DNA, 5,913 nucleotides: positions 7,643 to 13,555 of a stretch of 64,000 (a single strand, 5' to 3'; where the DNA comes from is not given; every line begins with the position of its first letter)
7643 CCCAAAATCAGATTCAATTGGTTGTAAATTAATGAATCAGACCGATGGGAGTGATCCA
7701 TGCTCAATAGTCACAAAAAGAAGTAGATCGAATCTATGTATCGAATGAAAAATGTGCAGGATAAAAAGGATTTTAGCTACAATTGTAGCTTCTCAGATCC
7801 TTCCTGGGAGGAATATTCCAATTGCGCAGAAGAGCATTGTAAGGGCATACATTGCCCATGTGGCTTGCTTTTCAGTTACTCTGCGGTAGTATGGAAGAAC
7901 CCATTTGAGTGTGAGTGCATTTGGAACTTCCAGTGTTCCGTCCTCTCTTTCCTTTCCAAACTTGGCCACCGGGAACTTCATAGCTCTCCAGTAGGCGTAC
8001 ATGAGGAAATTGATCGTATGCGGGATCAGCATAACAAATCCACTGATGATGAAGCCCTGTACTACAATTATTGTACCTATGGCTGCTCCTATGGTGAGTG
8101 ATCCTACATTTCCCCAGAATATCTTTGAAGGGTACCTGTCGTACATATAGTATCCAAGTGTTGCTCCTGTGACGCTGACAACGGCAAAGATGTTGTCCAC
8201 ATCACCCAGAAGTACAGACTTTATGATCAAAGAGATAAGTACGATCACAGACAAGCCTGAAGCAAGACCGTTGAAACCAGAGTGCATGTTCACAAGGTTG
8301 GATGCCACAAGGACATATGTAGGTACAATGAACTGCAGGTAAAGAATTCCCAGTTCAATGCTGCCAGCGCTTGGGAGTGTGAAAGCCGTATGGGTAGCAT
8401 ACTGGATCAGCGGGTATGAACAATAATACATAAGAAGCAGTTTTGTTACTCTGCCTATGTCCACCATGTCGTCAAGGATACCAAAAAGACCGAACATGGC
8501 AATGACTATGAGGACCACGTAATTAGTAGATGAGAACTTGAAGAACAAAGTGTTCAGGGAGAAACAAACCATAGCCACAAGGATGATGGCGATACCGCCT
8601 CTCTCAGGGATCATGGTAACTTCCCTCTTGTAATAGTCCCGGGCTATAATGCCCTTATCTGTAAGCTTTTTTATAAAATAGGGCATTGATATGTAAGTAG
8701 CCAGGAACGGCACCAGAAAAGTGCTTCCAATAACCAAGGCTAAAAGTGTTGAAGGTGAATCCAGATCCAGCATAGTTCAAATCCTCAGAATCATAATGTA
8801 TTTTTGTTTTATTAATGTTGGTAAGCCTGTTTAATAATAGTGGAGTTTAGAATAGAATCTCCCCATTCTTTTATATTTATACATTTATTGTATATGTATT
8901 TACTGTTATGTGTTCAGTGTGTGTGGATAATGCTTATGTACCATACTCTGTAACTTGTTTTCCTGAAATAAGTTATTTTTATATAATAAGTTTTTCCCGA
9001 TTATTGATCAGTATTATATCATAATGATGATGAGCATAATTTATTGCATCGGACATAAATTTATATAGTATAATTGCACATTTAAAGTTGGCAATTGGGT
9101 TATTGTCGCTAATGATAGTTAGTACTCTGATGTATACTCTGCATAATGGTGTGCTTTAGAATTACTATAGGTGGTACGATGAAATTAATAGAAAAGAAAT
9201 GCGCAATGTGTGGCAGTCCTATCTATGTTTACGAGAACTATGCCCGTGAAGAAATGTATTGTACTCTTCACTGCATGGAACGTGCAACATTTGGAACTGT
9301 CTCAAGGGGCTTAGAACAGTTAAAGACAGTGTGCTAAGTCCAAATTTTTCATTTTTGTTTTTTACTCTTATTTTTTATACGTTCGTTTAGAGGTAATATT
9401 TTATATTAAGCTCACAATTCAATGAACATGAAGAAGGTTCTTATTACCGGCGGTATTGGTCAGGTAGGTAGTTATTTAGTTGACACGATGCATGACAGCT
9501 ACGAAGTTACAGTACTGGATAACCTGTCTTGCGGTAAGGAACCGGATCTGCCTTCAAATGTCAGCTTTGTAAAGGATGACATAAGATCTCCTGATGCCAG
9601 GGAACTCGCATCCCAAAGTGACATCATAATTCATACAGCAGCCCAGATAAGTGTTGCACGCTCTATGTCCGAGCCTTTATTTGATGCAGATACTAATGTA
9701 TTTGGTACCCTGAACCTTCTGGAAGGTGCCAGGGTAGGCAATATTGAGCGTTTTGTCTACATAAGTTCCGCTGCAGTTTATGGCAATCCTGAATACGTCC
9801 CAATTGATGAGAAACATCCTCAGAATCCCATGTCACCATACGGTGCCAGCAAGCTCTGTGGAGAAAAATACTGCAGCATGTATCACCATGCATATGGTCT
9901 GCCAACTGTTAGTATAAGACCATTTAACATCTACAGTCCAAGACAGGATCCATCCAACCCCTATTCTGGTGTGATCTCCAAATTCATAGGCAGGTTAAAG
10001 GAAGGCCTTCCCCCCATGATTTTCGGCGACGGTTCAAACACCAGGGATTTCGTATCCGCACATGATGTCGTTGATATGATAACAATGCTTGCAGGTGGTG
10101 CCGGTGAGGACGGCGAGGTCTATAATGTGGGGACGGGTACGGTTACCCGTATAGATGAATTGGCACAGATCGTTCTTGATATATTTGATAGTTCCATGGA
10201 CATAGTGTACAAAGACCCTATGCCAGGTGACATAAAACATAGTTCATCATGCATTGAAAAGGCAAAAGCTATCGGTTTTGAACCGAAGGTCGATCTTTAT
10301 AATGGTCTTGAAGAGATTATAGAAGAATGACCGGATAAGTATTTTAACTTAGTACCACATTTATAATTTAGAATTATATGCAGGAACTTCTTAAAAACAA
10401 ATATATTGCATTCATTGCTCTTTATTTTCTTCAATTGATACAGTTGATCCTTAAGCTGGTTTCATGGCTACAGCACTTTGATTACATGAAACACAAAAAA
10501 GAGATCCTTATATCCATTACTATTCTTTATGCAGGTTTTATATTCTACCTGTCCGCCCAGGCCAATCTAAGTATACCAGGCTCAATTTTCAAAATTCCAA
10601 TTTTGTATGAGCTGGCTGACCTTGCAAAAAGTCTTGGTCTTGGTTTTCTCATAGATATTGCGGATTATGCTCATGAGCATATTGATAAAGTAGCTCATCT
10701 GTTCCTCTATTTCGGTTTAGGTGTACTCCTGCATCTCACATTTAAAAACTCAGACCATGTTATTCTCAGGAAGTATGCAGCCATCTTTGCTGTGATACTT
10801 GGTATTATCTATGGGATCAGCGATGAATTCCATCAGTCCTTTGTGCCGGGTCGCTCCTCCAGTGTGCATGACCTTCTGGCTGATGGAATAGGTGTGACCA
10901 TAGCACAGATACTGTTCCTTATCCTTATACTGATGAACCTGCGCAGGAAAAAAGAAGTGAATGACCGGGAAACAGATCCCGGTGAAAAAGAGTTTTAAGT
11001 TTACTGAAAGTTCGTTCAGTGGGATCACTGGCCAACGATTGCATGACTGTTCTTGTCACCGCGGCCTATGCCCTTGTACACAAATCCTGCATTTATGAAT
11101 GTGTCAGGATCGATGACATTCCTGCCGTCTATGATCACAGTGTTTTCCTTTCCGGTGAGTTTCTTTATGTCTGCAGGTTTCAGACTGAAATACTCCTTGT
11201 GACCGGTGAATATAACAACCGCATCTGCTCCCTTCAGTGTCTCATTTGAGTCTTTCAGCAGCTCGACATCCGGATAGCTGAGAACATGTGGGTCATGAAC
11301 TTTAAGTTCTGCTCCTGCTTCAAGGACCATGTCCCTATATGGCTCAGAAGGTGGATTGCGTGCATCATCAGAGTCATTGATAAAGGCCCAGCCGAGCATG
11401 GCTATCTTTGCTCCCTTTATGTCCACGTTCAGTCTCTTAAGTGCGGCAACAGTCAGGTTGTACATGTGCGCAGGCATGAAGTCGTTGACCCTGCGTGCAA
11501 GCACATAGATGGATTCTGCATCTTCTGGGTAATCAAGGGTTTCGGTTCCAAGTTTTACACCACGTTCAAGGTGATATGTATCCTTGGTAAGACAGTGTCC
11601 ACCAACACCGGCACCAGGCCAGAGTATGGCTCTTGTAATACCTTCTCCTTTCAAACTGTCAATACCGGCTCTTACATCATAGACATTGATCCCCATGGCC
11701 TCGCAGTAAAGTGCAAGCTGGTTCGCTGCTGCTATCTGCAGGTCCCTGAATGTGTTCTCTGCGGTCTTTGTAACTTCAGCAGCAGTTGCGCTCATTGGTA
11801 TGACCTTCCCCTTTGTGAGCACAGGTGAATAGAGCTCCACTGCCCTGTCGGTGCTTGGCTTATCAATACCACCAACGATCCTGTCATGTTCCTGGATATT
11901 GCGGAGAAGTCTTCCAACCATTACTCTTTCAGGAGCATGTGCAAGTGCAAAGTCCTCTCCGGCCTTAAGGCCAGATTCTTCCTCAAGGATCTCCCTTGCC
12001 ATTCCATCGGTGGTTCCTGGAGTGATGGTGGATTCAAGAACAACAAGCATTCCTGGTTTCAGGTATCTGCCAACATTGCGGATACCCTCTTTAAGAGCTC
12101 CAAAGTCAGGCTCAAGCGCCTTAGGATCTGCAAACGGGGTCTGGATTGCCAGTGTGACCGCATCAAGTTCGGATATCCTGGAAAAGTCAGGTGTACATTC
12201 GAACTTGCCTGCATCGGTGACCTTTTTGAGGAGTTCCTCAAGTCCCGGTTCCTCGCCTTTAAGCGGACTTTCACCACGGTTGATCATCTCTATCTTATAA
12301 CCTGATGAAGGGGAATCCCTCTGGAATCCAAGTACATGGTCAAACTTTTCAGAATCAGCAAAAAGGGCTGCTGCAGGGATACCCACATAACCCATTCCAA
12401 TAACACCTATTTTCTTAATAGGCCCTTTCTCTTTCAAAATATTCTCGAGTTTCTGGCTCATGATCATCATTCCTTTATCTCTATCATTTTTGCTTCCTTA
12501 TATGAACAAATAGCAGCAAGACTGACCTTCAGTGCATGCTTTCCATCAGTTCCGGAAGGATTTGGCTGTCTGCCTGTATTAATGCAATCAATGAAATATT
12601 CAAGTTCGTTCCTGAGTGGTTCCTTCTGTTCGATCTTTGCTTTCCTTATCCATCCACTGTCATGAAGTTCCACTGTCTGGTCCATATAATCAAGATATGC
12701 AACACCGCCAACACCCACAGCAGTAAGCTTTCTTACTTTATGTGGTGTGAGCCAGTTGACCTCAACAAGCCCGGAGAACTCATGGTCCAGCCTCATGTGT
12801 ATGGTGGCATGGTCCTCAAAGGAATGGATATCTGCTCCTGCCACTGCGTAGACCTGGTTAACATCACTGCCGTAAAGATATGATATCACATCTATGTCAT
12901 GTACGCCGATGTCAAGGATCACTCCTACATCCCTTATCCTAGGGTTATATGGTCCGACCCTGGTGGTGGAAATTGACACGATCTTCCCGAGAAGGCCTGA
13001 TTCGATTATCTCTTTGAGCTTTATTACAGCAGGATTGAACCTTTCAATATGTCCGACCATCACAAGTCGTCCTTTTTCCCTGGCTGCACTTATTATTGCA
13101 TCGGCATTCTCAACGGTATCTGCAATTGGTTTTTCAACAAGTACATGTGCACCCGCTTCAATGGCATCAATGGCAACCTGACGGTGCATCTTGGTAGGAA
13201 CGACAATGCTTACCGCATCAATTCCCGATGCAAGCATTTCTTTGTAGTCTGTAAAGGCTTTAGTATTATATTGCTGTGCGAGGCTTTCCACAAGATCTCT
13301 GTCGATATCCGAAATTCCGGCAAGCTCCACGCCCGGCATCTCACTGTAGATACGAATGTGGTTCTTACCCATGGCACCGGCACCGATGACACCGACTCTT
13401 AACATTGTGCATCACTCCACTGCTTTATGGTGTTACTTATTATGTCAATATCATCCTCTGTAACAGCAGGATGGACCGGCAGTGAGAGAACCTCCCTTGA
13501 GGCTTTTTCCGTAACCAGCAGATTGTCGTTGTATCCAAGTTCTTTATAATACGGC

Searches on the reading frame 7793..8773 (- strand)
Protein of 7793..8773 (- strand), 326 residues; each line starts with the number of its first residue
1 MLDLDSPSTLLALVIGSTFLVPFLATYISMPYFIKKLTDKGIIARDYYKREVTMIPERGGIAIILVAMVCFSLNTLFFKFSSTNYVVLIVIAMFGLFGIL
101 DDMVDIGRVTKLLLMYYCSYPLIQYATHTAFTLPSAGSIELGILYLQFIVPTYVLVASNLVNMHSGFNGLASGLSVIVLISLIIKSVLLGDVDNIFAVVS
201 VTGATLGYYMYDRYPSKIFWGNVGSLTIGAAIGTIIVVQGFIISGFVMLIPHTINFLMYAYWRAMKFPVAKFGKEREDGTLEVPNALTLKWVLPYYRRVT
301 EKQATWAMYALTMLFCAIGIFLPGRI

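Call 24: search_protein_families(library=pfam, proteins=[window:7793-8773:-], max_evalue=0.01)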
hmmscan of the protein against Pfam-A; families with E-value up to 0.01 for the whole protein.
window:7793-8773:- (326 aa): 1 family
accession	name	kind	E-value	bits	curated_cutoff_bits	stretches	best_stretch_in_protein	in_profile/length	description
PF00953.26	Glycos_transf_4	-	8.7e-28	97.8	27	1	86-238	3-158/160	Glycosyl transferase family 4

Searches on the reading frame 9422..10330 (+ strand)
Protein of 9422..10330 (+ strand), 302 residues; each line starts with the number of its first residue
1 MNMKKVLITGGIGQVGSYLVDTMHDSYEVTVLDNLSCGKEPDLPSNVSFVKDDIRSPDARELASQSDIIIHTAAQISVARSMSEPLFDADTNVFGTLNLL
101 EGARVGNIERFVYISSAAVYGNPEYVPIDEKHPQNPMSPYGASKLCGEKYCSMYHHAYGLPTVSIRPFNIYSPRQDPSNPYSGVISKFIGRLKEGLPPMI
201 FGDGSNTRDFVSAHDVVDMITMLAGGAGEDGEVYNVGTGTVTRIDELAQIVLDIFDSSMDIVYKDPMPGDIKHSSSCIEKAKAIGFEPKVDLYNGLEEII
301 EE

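Call 77: search_protein_families(library=pfam, proteins=[window:9422-10330:+], max_evalue=0.0001)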
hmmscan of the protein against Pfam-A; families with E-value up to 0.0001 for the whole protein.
window:9422-10330:+ (302 aa): 7 families
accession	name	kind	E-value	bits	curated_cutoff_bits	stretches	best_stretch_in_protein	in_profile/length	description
PF01370.27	Epimerase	-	2e-59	201.4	20.9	1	6-237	1-240/240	NAD dependent epimerase/dehydratase family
PF16363.11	GDP_Man_Dehyd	-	1.1e-53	183.3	27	1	7-253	1-264/332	GDP-mannose 4,6 dehydratase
PF01073.25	3Beta_HSD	-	4.7e-18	65.6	22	1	7-222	1-227/280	3-beta hydroxysteroid dehydrogenase/isomerase family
PF07993.18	NAD_binding_4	-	7.6e-16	58.5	20.1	1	54-216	77-254/258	Male sterility protein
PF02719.21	Polysacc_synt_2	-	6.2e-13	49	20.2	1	49-258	58-250/293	Polysaccharide biosynthesis protein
PF04321.23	RmlD_sub_bind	-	1.1e-12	48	27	1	5-152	2-137/287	RmlD substrate binding domain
PF13460.12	NAD_binding_10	-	3e-05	24.4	27.2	1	10-123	1-106/184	NAD(P)H-binding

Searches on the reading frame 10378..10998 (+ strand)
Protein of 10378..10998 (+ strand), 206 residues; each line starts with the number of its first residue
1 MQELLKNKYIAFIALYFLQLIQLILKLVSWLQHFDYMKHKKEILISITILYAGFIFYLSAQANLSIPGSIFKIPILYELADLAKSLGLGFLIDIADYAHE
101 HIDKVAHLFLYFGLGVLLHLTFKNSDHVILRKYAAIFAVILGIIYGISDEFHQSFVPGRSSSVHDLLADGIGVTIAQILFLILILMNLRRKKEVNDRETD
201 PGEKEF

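Call 77: search_protein_families(library=pfam, proteins=[window:10378-10998:+], max_evalue=0.0001)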
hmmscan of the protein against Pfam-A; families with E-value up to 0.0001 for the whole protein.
window:10378-10998:+ (206 aa): 1 family
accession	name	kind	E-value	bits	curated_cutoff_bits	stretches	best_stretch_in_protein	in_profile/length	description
PF04892.17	VanZ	-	6.5e-14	53.1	30.1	1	47-183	4-125/126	VanZ like family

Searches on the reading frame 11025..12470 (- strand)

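Call 77: search_protein_families(library=pfam, proteins=[window:11025-12470:-], max_evalue=0.0001)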
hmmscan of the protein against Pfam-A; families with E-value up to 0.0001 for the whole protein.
window:11025-12470:- (481 aa): 3 families
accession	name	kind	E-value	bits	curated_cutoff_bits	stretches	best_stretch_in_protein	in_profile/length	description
PF03721.20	UDPG_MGDP_dh_N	-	4.2e-35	121.4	27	1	19-209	1-182/187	UDP-glucose/GDP-mannose dehydrogenase family, NAD binding domain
PF03720.21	UDPG_MGDP_dh_C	-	4.4e-21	75.6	30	1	357-455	1-103/103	UDP-glucose/GDP-mannose dehydrogenase family, UDP binding domain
PF00984.24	UDPG_MGDP_dh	-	1.1e-20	74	25.4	1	230-305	2-75/94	UDP-glucose/GDP-mannose dehydrogenase family, central domain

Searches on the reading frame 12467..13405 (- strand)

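Call 77: search_protein_families(library=pfam, proteins=[window:12467-13405:-], max_evalue=0.0001)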
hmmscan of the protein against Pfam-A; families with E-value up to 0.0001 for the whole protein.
window:12467-13405:- (312 aa): 3 families
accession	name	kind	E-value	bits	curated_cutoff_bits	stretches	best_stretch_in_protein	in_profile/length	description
PF01408.29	GFO_IDH_MocA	-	4.1e-32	111.8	24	1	2-119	1-120/120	Oxidoreductase family, NAD-binding Rossmann fold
PF22725.1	GFO_IDH_MocA_C3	-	1.2e-16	61.2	27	1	128-234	2-121/124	GFO/IDH/MocA C-terminal domain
PF02894.22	GFO_IDH_MocA_C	-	3e-08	34.2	22.9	1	131-306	1-214/218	Oxidoreductase family, C-terminal alpha/beta domain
